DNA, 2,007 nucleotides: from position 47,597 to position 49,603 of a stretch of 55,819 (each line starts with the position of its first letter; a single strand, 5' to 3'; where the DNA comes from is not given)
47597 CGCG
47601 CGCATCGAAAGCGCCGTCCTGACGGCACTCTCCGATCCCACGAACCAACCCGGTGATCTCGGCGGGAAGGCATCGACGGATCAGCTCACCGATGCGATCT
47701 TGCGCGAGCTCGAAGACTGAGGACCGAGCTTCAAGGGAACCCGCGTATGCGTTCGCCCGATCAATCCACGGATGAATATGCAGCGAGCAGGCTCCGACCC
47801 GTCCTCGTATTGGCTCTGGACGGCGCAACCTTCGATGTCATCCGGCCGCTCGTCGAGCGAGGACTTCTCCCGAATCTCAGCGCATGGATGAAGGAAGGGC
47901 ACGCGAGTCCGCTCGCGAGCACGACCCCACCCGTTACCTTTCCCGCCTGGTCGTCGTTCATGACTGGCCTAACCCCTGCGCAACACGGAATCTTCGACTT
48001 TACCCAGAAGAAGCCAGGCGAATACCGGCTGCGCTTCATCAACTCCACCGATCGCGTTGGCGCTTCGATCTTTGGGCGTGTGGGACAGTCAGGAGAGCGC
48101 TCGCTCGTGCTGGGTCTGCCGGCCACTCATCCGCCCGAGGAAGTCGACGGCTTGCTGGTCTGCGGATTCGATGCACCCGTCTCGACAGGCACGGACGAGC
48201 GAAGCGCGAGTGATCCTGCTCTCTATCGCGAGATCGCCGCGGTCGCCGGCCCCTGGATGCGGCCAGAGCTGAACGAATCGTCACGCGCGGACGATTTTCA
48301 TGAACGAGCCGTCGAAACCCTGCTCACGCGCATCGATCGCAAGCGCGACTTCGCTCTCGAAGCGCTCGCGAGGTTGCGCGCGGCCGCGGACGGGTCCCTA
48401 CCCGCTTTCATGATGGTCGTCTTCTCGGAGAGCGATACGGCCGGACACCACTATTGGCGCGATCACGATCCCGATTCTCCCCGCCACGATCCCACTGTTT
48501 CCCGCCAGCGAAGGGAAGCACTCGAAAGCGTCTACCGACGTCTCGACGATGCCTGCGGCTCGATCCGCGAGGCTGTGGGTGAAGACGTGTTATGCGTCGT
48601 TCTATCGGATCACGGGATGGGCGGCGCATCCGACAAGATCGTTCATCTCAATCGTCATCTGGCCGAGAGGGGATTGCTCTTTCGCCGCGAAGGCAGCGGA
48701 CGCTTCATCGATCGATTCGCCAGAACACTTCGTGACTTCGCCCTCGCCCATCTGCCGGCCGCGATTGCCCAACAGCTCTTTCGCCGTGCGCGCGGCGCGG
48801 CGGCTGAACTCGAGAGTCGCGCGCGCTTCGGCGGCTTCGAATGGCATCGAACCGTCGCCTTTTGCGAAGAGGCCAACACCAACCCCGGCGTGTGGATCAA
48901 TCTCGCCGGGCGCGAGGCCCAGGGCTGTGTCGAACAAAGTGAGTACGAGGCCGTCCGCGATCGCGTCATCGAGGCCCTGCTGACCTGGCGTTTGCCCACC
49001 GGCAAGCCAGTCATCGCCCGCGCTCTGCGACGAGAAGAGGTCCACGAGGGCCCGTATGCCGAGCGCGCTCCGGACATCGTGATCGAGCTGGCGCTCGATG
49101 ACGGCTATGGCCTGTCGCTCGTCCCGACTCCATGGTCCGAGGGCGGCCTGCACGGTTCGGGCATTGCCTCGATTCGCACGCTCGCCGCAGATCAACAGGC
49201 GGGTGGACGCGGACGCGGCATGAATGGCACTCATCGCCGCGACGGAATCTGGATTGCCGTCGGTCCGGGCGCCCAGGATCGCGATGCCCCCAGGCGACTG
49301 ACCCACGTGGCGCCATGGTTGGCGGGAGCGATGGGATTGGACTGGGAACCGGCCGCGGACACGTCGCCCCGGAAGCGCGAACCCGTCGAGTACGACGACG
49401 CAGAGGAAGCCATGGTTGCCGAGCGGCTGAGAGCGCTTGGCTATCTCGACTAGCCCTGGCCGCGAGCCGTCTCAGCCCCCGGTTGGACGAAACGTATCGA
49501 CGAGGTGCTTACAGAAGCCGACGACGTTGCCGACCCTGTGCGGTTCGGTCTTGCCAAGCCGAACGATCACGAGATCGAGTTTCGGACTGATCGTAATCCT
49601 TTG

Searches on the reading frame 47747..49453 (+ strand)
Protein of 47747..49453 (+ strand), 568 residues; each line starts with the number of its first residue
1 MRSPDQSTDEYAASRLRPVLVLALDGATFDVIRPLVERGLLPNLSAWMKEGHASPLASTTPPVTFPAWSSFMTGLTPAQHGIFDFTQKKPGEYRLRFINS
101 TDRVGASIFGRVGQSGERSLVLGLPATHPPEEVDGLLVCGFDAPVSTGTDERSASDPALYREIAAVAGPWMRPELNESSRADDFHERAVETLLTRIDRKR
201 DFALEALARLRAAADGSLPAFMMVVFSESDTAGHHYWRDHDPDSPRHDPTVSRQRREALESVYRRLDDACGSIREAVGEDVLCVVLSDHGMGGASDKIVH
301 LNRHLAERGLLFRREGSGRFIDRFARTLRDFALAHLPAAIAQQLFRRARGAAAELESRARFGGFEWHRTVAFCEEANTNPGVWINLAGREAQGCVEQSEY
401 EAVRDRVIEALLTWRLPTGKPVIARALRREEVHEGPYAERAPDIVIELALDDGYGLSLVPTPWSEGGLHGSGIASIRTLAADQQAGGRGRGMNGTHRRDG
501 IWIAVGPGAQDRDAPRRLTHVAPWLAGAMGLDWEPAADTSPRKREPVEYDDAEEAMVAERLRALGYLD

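Call 17: find_encoding_contigs(protein=window:47747-49453:+, flank=10000, max_places=1)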
Protein window:47747-49453:+ (568 aa): 1 contig read that carries it; 1 place shown.
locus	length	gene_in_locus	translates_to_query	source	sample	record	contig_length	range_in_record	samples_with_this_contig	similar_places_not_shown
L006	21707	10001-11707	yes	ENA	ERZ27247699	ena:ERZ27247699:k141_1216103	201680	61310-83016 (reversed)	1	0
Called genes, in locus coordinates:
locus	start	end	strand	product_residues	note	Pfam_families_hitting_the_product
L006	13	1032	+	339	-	PF01073:3Beta_HSD, PF01370:Epimerase, PF02719:Polysacc_synt_2, PF04321:RmlD_sub_bind, PF05368:NmrA, PF07993:NAD_binding_4, PF13460:NAD_binding_10, PF16363:GDP_Man_Dehyd, +1 more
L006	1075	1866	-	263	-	-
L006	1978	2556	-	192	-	-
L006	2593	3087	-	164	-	PF13577:SnoaL_4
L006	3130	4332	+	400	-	PF01594:AI-2E_transport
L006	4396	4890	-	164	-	PF13669:Glyoxalase_4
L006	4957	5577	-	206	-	PF01728:FtsJ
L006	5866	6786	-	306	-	PF12146:Hydrolase_4, PF12697:Abhydrolase_6, PF00561:Abhydrolase_1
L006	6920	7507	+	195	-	PF06790:UPF0259 (weak)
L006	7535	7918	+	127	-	PF00903:Glyoxalase, PF12681:Glyoxalase_2 (faint), PF22677:Ble-like_N (weak), PF18029:Glyoxalase_6 (weak)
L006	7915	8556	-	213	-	PF00297:Ribosomal_L3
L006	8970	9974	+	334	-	PF00180:Iso_dh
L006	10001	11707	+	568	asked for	PF01663:Phosphodiest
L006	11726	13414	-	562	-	PF00144:Beta-lactamase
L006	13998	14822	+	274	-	PF00535:Glycos_transf_2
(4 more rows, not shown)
